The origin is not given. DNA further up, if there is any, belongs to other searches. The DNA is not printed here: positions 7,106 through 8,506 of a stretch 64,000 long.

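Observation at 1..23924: Three mechanistically distinct dehalogenase types within 24 kb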

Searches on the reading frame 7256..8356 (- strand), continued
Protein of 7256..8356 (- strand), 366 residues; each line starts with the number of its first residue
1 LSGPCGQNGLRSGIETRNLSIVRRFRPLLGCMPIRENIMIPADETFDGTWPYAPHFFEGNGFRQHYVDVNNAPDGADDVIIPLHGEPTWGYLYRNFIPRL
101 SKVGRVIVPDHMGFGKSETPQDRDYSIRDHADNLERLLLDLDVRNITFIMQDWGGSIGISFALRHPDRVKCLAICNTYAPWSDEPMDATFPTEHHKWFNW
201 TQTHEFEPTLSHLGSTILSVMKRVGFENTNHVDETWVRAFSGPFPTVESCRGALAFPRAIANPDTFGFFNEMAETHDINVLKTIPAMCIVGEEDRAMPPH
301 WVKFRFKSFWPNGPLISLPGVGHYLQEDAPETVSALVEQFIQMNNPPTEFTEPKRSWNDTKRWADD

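Call 35: search_protein_families(library=pfam, proteins=[L013:12167-13861:-, L013:14680-15462:-, L013:15938-16663:+, L013:16660-17514:+, L013:18420-19733:+, L012:10997-12217:+, L012:13716-14678:-, L012:14703-15752:-, L012:17997-19226:-, L012:19314-20255:+])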
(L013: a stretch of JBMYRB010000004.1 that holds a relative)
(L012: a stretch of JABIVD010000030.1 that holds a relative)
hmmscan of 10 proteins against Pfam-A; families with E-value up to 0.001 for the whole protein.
L013:12167-13861:- (564 aa): 1 family
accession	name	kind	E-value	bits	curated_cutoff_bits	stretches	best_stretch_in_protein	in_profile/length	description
PF24793.1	GINT1_N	-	1.4e-40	139.7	27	1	315-525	55-266/304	Glucosamine inositolphosphorylceramide transferase 1, N-terminal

L013:14680-15462:- (260 aa): 2 families
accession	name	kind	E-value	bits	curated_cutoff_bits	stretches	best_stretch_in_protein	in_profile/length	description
PF00994.29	MoCF_biosynth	-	1.2e-30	106.5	26.6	1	10-170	1-143/144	Probable molybdopterin binding domain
PF24102.1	FLAD1_M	-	5.3e-14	52.2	27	1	176-241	3-69/78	FAD synthase, middle domain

L013:15938-16663:+ (241 aa): 2 families
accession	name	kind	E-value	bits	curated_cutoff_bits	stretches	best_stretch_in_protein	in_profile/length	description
PF03749.19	SfsA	-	9.7e-48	161.9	22.8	1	87-229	2-137/138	Sugar fermentation stimulation protein RE domain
PF17746.7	SfsA_N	-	3.2e-22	78.8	25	1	14-83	2-63/63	SfsA N-terminal OB domain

L013:16660-17514:+ (284 aa): 1 family
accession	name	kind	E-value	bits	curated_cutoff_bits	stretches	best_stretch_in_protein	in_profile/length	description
PF00557.29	Peptidase_M24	-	2.8e-50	171.4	23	1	37-264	1-207/208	Metallopeptidase family M24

L013:18420-19733:+ (437 aa): 2 families
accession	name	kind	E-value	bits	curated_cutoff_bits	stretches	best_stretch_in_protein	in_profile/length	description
PF00206.25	Lyase_1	-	3e-54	185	27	1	8-284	8-310/312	Lyase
PF10397.14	ADSL_C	-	3.1e-23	82.3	32.7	1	350-433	1-79/79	Adenylosuccinate lyase C-terminus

L012:10997-12217:+ (406 aa): 4 families
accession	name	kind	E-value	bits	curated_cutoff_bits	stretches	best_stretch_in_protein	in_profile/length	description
PF00441.29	Acyl-CoA_dh_1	-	1e-26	94.3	22.4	1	251-373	16-131/150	Acyl-CoA dehydrogenase, C-terminal domain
PF02771.21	Acyl-CoA_dh_N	-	1.6e-20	74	22.9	1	9-124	1-111/113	Acyl-CoA dehydrogenase, N-terminal domain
PF08028.16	Acyl-CoA_dh_2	-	1.7e-16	61.1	22.7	1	252-377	2-131/134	Acyl-CoA dehydrogenase, C-terminal domain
PF02770.24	Acyl-CoA_dh_M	-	9.9e-09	35.7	33.3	1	154-230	15-97/97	Acyl-CoA dehydrogenase, middle domain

L012:13716-14678:- (320 aa): 2 families
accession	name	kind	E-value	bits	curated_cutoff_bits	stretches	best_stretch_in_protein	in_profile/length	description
PF14226.12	DIOX_N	-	3.7e-32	111.9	27.3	1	7-131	1-116/117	non-haem dioxygenase in morphine synthesis N-terminal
PF03171.26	2OG-FeII_Oxy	-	6.9e-23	81.3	23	1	179-276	5-101/101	2OG-Fe(II) oxygenase superfamily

L012:14703-15752:- (349 aa): 1 family
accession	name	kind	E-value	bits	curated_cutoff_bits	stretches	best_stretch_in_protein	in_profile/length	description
PF01557.24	FAA_hydrolase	-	1.7e-52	178.6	23.9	1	124-335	3-213/214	Fumarylacetoacetate (FAA) hydrolase C-terminal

L012:17997-19226:- (409 aa): 13 families
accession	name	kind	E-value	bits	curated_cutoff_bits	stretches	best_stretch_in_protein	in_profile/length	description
PF03486.20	HI0933_like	-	2.4e-87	292.8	50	1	23-407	1-243/244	HI0933-like protein Rossmann domain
PF22780.1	HI0933_like_1st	-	2.1e-39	135.4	27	1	205-354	1-165/165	HI0933-like protein barrel and H2TH domain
PF00890.30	FAD_binding_2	-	9.9e-14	51.8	20.4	1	24-104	1-82/414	FAD binding domain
PF13738.12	Pyr_redox_3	-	3.7e-13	49.8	30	2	26-61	1-36/305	Pyridine nucleotide-disulphide oxidoreductase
PF01266.30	DAO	-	1.6e-11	44.8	27.9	1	24-124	1-94/353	FAD dependent oxidoreductase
PF07992.20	Pyr_redox_2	-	1.3e-08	35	26.1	1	23-179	1-110/291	Pyridine nucleotide-disulphide oxidoreductase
PF12831.13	FAD_oxidored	-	2.2e-07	30.9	27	1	24-173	1-141/416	FAD dependent oxidoreductase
PF13450.12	NAD_binding_8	-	3.3e-07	30.9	21.9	1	27-57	1-31/68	NAD(P)-binding Rossmann-like domain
PF01494.25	FAD_binding_3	-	2.7e-05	24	22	1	23-62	2-41/349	FAD binding domain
PF00070.33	Pyr_redox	-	8.1e-05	23.5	22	1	25-58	2-35/82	Pyridine nucleotide-disulphide oxidoreductase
PF01262.27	AlaDh_PNT_C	-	9.6e-05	22.3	23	1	13-63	19-69/214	Alanine dehydrogenase/PNT, C-terminal domain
PF01134.28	GIDA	-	0.00025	20.7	22.1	0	24-52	1-29/391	Glucose inhibited division protein A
PF01946.23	Thi4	-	0.0003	20.5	26.2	1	22-56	17-52/235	Thi4 family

L012:19314-20255:+ (313 aa): 1 family
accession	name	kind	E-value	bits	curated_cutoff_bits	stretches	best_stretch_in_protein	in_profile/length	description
PF03547.23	Mem_trans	-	2.4e-37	128.8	25.7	1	5-305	3-342/343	Membrane transport protein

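Call 41: search_dna_similar(query=window:7256-8242:-, collection=plasmids, mode=protein, max_rows=60, max_evalue=1e-15)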
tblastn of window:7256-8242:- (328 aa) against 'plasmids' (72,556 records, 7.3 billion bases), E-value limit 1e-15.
Records with a match: 45; places in all: 49; records where one place covers at least 80% of the query: 43.
Best place of each record, by identity: <60% 45.
By first word of the organism name: Sphingobium 15; Burkholderia 3; Ralstonia 2; Mycobacterium 2; Rhodococcus 2; Embleya 1; Rhizobium 1; Streptomyces 1; Bradyrhizobium 1; Candidatus 1; and 16 more.
By predicted mobility (MOB-suite, as given by PLSDB): non-mobilizable 32; conjugative 8; mobilizable 5.
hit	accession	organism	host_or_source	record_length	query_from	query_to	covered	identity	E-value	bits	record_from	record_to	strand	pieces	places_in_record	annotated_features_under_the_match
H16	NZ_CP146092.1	Ralstonia sp. RRA.1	-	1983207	1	327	100%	41.4%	3e-71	246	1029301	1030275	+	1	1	none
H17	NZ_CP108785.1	Embleya sp. NBC_00888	-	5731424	1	303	92%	41.4%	9e-69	239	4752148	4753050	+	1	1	none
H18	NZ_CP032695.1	Rhizobium jaguaris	Calliandra grandiflora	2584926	1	304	93%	41.2%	1e-63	225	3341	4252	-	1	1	none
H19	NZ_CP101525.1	Burkholderia arboris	mixed culture,soil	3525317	1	307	94%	40.3%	3e-64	226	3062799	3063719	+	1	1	none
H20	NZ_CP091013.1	Burkholderia cenocepacia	-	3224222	1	307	94%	39.9%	6e-67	234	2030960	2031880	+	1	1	none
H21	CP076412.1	Ralstonia wenshanensis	soil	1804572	6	303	91%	39.2%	9e-61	216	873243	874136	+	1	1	alpha/beta fold hydrolase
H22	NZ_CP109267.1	Streptomyces sp. NBC_01643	-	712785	1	304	93%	33.9%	6e-30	127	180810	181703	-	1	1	alpha/beta fold hydrolase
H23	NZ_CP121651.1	Bradyrhizobium sp. CB82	Stylosanthes guianensis,cell culture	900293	12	303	89%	33.4%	1e-35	144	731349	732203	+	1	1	alpha/beta fold hydrolase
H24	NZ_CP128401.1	Candidatus Chlorohelix allophototropha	Single colony of Candidatus Chlorohelix ...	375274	5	304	91%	31.9%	2e-33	137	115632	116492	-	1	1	haloalkane dehalogenase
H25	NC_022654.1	Mycobacterium kansasii ATCC 12478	-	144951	14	296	86%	33.8%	1e-28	123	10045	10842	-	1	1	haloalkane dehalogenase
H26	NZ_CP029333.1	Mycobacterium avium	Homo sapiens,blood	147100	14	296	86%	33.8%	1e-28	123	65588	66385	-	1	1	haloalkane dehalogenase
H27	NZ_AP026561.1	Deinococcus aetherius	-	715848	12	296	87%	31.2%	3e-30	128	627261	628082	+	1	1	haloalkane dehalogenase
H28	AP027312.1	Sphingobium sp. TomMM7A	-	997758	14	318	93%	29.1%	1e-22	106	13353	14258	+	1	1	dhmA: haloalkane dehalogenase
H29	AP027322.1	Sphingobium sp. TomTYG43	-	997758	14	318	93%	29.1%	1e-22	106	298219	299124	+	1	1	dhmA: haloalkane dehalogenase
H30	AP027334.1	Sphingobium sp. TomTYG71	-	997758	14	318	93%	29.1%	1e-22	106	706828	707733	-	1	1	dhmA: haloalkane dehalogenase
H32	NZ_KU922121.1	Xanthobacter flavus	-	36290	12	304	89%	30.2%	5e-28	121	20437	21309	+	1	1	haloalkane dehalogenase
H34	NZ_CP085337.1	Haladaptatus halobius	cell culture,saline soil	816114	12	303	89%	30.2%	4e-28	122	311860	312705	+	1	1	haloalkane dehalogenase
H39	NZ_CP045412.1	Roseovarius sp. THAF8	pure culture,Surface of a polyethylene ...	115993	5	296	89%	29.6%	2e-26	117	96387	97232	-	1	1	haloalkane dehalogenase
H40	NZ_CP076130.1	Flammeovirga kamogawensis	single bacterial isolate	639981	12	301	88%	29.7%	2e-33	137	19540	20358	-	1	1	alpha/beta fold hydrolase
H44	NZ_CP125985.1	Pseudomonas rhodesiae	cell culture,brewery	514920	20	306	88%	29.4%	2e-24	111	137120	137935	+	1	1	haloalkane dehalogenase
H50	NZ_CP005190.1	Sphingobium sp. MI1205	-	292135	18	308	89%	27.6%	2e-20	99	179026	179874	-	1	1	linB: haloalkane dehalogenase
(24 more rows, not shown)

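Call 42: search_dna_similar(query=window:7256-8242:-, collection=plasmids, mode=protein, max_rows=60, max_evalue=0.000001, rows=spread)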
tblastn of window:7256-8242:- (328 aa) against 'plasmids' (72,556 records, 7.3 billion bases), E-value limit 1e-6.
Records with a match: 725; places in all: 967; records where one place covers at least 80% of the query: 286.
Best place of each record, by identity: <60% 725.
By first word of the organism name: Rhizobium 198; Pantoea 63; Klebsiella 56; Agrobacterium 53; Streptomyces 39; Rhodococcus 25; Ralstonia 19; Sphingobium 18; Paraburkholderia 18; Pseudomonas 14; and 97 more.
By predicted mobility (MOB-suite, as given by PLSDB): non-mobilizable 455; conjugative 153; mobilizable 117.
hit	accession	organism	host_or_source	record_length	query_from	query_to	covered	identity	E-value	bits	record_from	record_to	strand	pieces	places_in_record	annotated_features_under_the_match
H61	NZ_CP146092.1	Ralstonia sp. RRA.1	-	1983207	1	327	100%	41.4%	3e-71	246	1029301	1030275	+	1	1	none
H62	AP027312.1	Sphingobium sp. TomMM7A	-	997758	14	318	93%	29.1%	1e-22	106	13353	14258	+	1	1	dhmA: haloalkane dehalogenase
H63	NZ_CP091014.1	Burkholderia cenocepacia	-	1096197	11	304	90%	29.2%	1e-15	85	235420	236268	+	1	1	none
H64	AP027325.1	Sphingobium sp. TomTYG46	-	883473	24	316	89%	28.1%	8e-19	95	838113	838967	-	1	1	dhmA: haloalkane dehalogenase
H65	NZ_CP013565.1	Rhizobium phaseoli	Phaseolus vulgaris,Whole ...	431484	17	324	94%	25.9%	3e-8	63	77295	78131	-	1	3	pcaD: 3-oxoadipate enol-lactonase | pcaC: 4-carboxymuconolactone decarboxylase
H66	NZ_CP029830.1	Azospirillum ramasamyi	single cell,Cow dung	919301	3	304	92%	26.2%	2e-11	73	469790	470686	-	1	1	alpha/beta hydrolase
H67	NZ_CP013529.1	Rhizobium phaseoli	Phaseolus vulgaris,Whole ...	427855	38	303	81%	29.2%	3e-13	78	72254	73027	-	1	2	alpha/beta hydrolase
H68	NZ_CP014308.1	Burkholderia sp. PAMC 26561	single cell,lichen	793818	12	296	87%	26.8%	4e-14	81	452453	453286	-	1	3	haloalkane dehalogenase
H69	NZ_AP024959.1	Paraburkholderia terrae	-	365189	17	303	88%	26.4%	1e-12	76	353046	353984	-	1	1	alpha/beta hydrolase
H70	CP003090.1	Burkholderia sp. YI23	-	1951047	17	304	88%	26.2%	1e-14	82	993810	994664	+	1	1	alpha/beta hydrolase fold protein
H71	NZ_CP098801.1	Rhizobium anhuiense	Trifolium dubium,Cell culture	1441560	41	303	80%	28.4%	1e-11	73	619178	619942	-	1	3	record has no annotation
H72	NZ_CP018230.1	Rhizobium leguminosarum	Vavilovia formosa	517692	41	309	82%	27.2%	6e-11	71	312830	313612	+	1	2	alpha/beta hydrolase | polysaccharide deacetylase family protein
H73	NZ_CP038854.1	Pantoea vagans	eucalyptus,bacteria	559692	14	302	88%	25.1%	6e-8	62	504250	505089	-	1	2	alpha/beta hydrolase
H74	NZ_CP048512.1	Agrobacterium tumefaciens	walnut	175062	15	303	88%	24.8%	1e-15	85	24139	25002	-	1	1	haloalkane dehalogenase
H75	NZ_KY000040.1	Agrobacterium fabrum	-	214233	15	303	88%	24.8%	1e-15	85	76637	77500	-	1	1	haloalkane dehalogenase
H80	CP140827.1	Rhizobium beringeri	Trifolium pratense,whole organism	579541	54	313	79%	26.4%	6e-10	68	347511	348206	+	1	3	pcaD: 3-oxoadipate enol-lactonase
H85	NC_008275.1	Pseudomonas putida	-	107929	55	303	76%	26.3%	2e-11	72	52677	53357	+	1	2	alpha/beta hydrolase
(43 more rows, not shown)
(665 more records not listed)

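Call 43: get_annotated_region(hit=H32, flank=300)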
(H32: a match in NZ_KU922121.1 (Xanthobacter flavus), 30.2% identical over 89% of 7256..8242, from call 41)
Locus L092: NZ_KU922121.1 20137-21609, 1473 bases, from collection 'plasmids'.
description: Xanthobacter flavus strain EL8 plasmid pDCA, complete sequence
organism: Xanthobacter flavus (NCBI taxid 281)
taxonomy: Bacteria; Pseudomonadota; Alphaproteobacteria; Hyphomicrobiales; Xanthobacteraceae; Xanthobacter; Xanthobacter flavus
host: -; source: -; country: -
typing (MOB-suite, as given by PLSDB): conjugative; replicon rep_cluster_1420; relaxase MOBQ; mating-pair formation MPF_T
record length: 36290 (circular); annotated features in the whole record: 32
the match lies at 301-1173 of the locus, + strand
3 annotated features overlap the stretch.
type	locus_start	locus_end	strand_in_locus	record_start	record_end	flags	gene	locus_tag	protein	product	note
CDS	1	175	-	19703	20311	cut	-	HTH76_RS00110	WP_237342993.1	TetR/AcrR family transcriptional regulator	GO:0006355 - regulation of DNA-templated transcription [Evidence IEA]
CDS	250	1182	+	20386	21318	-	-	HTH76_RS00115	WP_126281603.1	haloalkane dehalogenase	-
CDS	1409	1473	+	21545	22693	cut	-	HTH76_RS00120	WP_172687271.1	ISAs1 family transposase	-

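Call 44: get_annotated_region(hit=H28, flank=300)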
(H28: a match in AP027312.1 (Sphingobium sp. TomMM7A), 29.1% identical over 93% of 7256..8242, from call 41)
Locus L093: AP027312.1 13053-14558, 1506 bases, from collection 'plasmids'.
description: Sphingobium sp. TomMM7A plasmid pTomMM7Aa DNA, complete genome
organism: Sphingobium sp. TomMM7A (NCBI taxid 3028880)
taxonomy: Bacteria; Pseudomonadota; Alphaproteobacteria; Sphingomonadales; Sphingomonadaceae; Sphingobium; Sphingobium sp. TomMM7A
host: -; source: -; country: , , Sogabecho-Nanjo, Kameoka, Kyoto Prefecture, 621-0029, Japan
typing (MOB-suite, as given by PLSDB): non-mobilizable
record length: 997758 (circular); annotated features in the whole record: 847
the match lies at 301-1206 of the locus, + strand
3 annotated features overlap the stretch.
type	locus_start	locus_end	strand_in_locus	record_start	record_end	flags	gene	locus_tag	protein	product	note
CDS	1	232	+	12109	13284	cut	-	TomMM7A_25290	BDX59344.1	putative sulfotransferase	-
CDS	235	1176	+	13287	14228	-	dhmA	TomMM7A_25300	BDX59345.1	haloalkane dehalogenase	-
CDS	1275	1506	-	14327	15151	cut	-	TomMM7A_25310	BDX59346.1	transcriptional regulator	-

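Call 45: get_annotated_region(hit=H25, flank=300)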
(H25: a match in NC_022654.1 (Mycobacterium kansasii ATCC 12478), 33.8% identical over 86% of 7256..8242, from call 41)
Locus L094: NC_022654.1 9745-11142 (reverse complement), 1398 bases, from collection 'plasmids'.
description: Mycobacterium kansasii ATCC 12478 plasmid pMK12478, complete sequence
organism: Mycobacterium kansasii ATCC 12478 (NCBI taxid 557599)
taxonomy: Bacteria; Actinomycetota; Actinomycetes; Mycobacteriales; Mycobacteriaceae; Mycobacterium; Mycobacterium kansasii; Mycobacterium kansasii ATCC 12478
host: -; source: -; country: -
typing (MOB-suite, as given by PLSDB): mobilizable; replicon rep_cluster_519; relaxase MOBF
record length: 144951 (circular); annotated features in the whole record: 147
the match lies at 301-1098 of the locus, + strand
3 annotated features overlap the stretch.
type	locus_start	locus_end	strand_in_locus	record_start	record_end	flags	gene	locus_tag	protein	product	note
CDS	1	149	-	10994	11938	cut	-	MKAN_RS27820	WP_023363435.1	SDR family NAD(P)-dependent oxidoreductase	-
CDS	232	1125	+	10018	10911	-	-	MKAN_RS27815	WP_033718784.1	haloalkane dehalogenase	-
CDS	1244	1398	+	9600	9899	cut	-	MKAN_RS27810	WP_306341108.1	zf-HC2 domain-containing protein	-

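Call 46: get_annotated_region(hit=H24, flank=300)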
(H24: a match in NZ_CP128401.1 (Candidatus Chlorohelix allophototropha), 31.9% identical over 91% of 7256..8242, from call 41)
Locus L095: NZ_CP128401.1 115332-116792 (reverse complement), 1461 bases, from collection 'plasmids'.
description: Candidatus Chlorohelix allophototropha isolate L227-S17 plasmid unnamed1, complete sequence
organism: Candidatus Chlorohelix allophototropha (NCBI taxid 3003348)
taxonomy: Bacteria; Chloroflexota; Chloroflexia; Candidatus Chloroheliales; Candidatus Chloroheliaceae; Candidatus Chlorohelix; Candidatus Chlorohelix allophototropha
host: -; source: Single colony of Candidatus Chlorohelix allophototropha from a non-axenic enrichment (subculture 19.9); ...; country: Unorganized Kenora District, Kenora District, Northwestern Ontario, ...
typing (MOB-suite, as given by PLSDB): non-mobilizable
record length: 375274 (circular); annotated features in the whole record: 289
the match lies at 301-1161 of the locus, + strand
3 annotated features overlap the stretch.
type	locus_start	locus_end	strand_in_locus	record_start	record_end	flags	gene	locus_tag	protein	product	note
CDS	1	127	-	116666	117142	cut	-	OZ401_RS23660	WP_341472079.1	DinB family protein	-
CDS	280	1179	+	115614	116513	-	-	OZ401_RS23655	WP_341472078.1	haloalkane dehalogenase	-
CDS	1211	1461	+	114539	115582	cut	-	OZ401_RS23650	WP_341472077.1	glycosyltransferase family 2 protein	-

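Call 47: get_annotated_region(hit=H27, flank=300)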
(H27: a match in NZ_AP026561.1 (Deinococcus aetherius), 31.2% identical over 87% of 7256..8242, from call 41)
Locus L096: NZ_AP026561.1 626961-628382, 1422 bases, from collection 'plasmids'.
description: Deinococcus aetherius strain ST0316 plasmid pDAETH-1, complete sequence
organism: Deinococcus aetherius (NCBI taxid 200252)
taxonomy: Bacteria; Deinococcota; Deinococci; Deinococcales; Deinococcaceae; Deinococcus; Deinococcus aetherius
host: -; source: -; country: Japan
typing (MOB-suite, as given by PLSDB): non-mobilizable
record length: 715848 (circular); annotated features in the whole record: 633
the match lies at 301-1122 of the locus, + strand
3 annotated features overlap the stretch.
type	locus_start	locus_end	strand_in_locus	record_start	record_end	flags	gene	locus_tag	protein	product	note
CDS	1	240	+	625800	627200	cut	-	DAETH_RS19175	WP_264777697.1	MFS transporter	GO:0055085 - transmembrane transport [Evidence IEA]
CDS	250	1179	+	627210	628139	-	-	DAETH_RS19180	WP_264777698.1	haloalkane dehalogenase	-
CDS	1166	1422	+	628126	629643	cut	-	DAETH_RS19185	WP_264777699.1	NAD(P)/FAD-dependent oxidoreductase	-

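Call 48: get_annotated_region(hit=H34, flank=300)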
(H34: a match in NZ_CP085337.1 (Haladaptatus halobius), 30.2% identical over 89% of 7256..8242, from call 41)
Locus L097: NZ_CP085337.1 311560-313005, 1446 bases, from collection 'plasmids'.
description: Haladaptatus halobius strain PSR5 plasmid unnamed1, complete sequence
organism: Haladaptatus halobius (NCBI taxid 2884875)
taxonomy: Archaea; Euryarchaeota; Halobacteria; Halobacteriales; Haladaptataceae; Haladaptatus; Haladaptatus halobius
host: -; source: cell culture,saline soil; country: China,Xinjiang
typing (MOB-suite, as given by PLSDB): non-mobilizable
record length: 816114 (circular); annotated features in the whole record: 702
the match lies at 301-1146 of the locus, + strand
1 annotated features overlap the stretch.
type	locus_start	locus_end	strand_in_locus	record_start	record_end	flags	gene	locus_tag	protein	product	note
CDS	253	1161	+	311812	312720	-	-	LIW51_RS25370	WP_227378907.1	haloalkane dehalogenase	-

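Call 49: get_annotated_region(hit=H39, flank=300)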
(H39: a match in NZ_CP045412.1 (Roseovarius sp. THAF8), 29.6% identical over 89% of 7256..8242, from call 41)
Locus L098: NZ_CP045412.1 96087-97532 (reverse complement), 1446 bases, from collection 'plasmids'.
description: Roseovarius sp. THAF8 plasmid pTHAF8_b, complete sequence
organism: Roseovarius sp. THAF8 (NCBI taxid 2587846)
taxonomy: Bacteria; Pseudomonadota; Alphaproteobacteria; Rhodobacterales; Roseobacteraceae; Roseovarius; Roseovarius sp. THAF8
host: -; source: pure culture,Surface of a polyethylene microplastic particle present in tank 6 of a marine aquarium ...; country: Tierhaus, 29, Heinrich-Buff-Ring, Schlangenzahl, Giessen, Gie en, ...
typing (MOB-suite, as given by PLSDB): non-mobilizable; replicon rep_cluster_599
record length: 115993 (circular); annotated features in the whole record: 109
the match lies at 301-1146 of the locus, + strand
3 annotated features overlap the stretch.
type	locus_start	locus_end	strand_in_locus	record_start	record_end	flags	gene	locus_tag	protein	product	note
CDS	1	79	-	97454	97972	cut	-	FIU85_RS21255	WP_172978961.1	TetR/AcrR family transcriptional regulator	GO:0006355 - regulation of DNA-templated transcription [Evidence IEA]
CDS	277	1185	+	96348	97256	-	-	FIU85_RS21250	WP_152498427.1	haloalkane dehalogenase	-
CDS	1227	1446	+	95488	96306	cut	-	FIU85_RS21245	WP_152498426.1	NAD(P)H-binding protein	-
